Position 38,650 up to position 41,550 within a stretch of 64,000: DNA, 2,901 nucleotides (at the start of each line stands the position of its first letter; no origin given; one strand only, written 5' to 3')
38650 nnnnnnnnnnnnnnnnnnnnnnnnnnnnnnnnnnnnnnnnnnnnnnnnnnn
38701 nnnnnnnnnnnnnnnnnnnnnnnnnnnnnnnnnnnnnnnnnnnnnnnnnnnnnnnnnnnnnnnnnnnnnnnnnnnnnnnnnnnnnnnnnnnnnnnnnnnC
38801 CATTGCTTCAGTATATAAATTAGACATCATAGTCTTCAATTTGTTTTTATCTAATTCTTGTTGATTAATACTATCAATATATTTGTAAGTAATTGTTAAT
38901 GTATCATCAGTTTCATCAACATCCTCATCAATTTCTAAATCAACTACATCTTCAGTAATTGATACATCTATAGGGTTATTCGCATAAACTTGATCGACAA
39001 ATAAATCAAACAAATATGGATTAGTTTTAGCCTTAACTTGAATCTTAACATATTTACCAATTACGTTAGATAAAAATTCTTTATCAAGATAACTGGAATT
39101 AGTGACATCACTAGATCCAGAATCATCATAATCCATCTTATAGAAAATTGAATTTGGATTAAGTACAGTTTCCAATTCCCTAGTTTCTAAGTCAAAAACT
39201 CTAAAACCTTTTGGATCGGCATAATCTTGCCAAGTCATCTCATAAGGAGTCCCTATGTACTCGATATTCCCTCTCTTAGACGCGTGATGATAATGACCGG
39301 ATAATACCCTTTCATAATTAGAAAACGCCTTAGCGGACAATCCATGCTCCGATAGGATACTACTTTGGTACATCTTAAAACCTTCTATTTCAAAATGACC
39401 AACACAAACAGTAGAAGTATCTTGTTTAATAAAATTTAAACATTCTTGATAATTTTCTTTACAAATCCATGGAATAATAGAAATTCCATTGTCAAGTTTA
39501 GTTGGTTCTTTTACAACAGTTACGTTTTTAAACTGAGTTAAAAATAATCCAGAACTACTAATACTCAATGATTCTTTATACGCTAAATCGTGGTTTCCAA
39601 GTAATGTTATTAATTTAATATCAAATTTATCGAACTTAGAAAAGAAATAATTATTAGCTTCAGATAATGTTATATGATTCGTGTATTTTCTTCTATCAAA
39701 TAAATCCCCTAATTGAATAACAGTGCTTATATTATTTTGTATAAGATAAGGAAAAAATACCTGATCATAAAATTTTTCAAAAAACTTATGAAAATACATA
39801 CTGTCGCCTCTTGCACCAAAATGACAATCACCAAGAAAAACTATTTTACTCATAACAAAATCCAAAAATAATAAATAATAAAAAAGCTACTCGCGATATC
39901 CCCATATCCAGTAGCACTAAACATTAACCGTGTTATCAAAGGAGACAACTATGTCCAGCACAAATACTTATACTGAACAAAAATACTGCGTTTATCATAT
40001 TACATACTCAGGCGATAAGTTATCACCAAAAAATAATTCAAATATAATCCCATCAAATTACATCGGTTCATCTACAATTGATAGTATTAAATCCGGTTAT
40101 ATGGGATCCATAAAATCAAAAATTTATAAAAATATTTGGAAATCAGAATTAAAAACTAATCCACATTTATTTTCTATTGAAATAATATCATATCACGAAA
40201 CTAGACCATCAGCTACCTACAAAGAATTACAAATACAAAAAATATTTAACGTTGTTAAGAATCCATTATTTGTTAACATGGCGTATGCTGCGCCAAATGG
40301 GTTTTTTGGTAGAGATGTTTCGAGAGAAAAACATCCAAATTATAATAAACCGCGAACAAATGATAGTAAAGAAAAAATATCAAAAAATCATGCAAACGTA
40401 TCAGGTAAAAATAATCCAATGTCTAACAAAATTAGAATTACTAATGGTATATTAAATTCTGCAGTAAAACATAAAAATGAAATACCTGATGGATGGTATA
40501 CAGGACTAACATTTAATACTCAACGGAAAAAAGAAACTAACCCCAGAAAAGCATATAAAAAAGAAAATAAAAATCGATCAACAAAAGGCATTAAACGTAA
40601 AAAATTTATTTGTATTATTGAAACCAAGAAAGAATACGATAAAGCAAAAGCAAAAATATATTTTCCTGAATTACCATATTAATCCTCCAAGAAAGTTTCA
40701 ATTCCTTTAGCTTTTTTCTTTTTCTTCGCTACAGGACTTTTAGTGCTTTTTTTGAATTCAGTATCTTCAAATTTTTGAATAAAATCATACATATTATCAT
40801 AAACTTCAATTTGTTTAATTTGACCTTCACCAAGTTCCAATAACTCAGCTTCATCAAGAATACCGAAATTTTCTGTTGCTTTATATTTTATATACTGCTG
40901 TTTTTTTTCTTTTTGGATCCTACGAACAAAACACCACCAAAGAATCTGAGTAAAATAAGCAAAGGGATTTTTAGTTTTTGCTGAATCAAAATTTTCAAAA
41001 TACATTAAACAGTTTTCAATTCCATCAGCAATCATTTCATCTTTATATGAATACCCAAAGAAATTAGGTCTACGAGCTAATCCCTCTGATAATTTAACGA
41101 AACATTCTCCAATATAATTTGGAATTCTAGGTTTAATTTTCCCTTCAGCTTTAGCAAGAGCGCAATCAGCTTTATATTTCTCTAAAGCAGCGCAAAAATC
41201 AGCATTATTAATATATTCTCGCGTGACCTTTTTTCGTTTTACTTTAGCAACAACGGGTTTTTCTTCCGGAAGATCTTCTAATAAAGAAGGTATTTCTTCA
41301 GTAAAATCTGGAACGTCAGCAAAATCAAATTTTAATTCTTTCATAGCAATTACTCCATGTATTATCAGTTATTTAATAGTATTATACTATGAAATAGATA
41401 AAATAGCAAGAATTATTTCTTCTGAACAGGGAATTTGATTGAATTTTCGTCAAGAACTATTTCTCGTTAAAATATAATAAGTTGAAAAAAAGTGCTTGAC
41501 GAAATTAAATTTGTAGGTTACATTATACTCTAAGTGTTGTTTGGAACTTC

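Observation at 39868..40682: Second plus-strand GIY-YIG gene with a paralogous promoter-hairpin element, occupying the T4 alpha-gt slot between g47 and g55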

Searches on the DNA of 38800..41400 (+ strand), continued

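Call 102: search_with_rna_model(model_id=R1, sources=[L418, L419, L417], max_evalue=1, filters=off)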
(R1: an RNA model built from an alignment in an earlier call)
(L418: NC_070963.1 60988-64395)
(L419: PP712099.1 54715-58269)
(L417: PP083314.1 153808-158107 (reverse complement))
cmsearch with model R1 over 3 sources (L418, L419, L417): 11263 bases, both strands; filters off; matches with E-value up to 1: 3.
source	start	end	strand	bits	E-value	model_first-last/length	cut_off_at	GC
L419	1428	1469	+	37.6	6.2e-09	1-42/42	no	0.4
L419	1816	1840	+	11.6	0.21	1-42/42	no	0.36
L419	1347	1375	-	9.5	0.89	1-42/42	no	0.21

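Call 105: build_rna_model(alignment_id=A6, structure=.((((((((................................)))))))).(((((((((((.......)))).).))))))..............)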
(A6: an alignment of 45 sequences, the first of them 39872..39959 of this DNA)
Model R2 built from alignment A6 (45 sequences, 95 columns); structure: as given.
model positions 87; base pairs 19; branch points 1; effective number of sequences 3.92; information 0.654 bits per position. Calibrated on 0.2 Mb of random sequence (short: E-values are rough).
structure used (alignment columns):
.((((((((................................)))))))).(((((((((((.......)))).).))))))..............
